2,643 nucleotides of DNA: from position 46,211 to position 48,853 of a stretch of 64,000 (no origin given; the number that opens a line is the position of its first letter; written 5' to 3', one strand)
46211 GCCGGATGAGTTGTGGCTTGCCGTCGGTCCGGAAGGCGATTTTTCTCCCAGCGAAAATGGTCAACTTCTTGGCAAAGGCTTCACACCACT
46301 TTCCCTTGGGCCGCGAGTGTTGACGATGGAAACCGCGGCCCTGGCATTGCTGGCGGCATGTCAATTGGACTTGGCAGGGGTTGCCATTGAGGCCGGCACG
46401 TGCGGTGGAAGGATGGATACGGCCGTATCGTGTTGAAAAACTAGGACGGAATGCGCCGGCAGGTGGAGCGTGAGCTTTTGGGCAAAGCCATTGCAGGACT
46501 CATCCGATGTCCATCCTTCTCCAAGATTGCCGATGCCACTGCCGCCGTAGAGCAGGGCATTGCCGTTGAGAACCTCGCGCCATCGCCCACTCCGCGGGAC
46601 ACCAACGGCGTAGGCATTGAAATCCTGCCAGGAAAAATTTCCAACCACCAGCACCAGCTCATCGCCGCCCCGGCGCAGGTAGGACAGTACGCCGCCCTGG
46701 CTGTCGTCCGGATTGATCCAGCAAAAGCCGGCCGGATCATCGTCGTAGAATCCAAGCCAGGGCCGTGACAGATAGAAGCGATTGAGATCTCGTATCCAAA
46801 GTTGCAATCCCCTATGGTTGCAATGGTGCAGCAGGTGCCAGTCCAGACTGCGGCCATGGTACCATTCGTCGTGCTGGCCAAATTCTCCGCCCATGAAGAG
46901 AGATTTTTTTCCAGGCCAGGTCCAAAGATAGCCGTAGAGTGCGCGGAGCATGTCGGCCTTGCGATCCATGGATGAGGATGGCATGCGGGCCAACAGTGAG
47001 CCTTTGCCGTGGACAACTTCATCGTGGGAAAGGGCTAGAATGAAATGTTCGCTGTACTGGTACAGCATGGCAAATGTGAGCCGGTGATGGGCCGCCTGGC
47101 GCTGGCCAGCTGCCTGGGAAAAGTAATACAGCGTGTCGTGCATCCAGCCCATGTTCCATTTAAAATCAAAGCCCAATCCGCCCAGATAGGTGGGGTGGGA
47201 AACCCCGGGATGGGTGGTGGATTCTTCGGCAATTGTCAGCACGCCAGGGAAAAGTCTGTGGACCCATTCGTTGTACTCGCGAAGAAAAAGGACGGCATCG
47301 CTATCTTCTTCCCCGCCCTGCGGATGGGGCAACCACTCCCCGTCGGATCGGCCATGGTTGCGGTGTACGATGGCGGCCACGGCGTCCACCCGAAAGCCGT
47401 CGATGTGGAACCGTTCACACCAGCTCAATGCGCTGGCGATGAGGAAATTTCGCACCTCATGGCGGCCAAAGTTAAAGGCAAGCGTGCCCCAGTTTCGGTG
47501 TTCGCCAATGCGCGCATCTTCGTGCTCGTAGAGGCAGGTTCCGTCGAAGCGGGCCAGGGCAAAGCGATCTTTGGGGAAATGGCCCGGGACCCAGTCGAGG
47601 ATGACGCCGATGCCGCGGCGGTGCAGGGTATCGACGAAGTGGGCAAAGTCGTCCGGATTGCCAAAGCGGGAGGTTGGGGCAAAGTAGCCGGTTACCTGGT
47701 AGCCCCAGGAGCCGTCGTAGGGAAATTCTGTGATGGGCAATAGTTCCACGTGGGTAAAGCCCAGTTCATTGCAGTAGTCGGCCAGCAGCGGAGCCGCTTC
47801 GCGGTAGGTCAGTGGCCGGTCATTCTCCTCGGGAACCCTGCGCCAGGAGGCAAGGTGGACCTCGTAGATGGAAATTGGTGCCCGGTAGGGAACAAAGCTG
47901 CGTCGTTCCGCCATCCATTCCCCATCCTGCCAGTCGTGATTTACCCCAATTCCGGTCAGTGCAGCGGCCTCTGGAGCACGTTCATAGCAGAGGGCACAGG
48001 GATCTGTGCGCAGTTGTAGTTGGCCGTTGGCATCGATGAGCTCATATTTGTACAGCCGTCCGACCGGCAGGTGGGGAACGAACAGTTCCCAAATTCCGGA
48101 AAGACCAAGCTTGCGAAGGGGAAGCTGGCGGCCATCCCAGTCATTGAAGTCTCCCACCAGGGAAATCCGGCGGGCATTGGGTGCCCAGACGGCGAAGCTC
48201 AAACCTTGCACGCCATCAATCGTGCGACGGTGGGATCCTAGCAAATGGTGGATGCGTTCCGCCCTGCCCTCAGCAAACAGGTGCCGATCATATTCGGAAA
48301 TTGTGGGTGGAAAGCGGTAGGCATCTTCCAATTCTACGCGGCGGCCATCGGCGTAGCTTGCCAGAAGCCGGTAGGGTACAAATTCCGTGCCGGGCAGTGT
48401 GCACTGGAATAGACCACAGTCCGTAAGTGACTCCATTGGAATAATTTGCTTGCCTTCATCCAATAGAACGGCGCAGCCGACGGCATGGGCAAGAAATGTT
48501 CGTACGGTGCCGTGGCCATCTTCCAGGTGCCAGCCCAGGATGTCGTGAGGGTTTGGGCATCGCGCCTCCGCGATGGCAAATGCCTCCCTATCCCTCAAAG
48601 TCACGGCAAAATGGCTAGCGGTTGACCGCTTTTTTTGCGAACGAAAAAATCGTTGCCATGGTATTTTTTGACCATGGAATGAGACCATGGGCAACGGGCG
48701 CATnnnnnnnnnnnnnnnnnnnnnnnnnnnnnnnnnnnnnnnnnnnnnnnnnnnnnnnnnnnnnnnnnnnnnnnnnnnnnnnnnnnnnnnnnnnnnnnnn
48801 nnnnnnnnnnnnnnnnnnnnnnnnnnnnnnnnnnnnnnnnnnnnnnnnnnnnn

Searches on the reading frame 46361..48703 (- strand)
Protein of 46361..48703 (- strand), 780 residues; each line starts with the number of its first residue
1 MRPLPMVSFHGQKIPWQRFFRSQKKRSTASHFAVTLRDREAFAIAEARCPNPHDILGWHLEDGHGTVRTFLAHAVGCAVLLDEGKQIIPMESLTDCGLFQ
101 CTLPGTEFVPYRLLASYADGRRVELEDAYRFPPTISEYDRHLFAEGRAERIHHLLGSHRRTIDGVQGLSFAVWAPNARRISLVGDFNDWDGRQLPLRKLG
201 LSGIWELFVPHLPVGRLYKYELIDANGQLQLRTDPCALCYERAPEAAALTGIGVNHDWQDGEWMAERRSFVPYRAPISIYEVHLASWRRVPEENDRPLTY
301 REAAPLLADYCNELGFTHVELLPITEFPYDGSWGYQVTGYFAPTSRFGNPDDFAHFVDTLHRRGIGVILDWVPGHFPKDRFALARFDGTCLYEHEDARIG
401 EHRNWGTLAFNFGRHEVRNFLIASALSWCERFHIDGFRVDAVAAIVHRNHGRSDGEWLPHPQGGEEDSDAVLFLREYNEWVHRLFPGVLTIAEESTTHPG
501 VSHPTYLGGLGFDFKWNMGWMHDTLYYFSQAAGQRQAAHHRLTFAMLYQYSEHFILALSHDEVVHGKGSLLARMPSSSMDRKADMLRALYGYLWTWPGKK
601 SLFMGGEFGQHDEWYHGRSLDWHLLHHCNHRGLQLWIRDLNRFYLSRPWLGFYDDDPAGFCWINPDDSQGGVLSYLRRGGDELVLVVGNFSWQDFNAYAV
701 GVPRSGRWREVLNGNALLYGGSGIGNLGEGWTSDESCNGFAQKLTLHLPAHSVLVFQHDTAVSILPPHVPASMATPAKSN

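Call 6: search_protein_families(library=ncbifam, proteins=[window:46361-48703:-])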
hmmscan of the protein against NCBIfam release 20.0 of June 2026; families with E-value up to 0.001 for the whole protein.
window:46361-48703:- (780 aa): 26 families (the best 25 are shown)
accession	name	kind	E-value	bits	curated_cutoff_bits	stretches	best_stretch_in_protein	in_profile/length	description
NF003811.1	PRK05402.1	equivalog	6.5e-257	854.1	741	1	139-757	2-618/619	1,4-alpha-glucan branching protein GlgB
TIGR01515.1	branching_enzym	equivalog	6.1e-241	801.2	463.95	1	139-756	1-606/607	1,4-alpha-glucan branching enzyme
NF008967.0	PRK12313.1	equivalog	8e-235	781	577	1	137-760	9-629/633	1,4-alpha-glucan branching protein GlgB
NF009221.0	PRK12568.1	equivalog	5.1e-225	748.9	1270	1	42-759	31-744/745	1,4-alpha-glucan branching enzyme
NF011293.0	PRK14705.1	equivalog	2.8e-224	747.3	2376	1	43-756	510-1220/1224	1,4-alpha-glucan branching enzyme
NF011294.0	PRK14706.1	equivalog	7.5e-186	619.1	1284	1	150-764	25-630/642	1,4-alpha-glucan branching enzyme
TIGR02402.1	trehalose_TreZ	equivalog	1e-37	129.7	538.8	1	169-449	2-254/545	malto-oligosyltrehalose trehalohydrolase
TIGR02100.1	glgX_debranch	equivalog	1.1e-19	70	640.9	1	260-450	139-350/688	glycogen debranching protein GlgX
TIGR02104.1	pulA_typeI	equivalog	5.8e-15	54.4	504.5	1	169-442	22-321/605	type I pullulanase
NF041321.1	Alpha-amyl_MalA_Halo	equivalog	1.3e-14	53.6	875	1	277-445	260-430/666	alpha-amylase MalA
TIGR02456.1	treS_nterm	equivalog_domain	7.1e-12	44.6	678.35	1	308-377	34-102/539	maltose alpha-D-glucosyltransferase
NF002983.0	PRK03705.1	equivalog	8e-12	44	901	1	262-448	137-343/658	glycogen debranching protein GlgX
TIGR02401.1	trehalose_TreY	equivalog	4.2e-08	31.9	498.65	1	299-376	14-90/838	malto-oligosyltrehalose synthase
NF051899.1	BetGalacBglAAgro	equivalog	1.9e-07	29.8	900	1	309-375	35-100/537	beta-galactosidase BglA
TIGR02102.1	pullulan_Gpos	equivalog_domain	8.5e-07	27.1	1042.25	1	279-441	454-643/1113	pullulanase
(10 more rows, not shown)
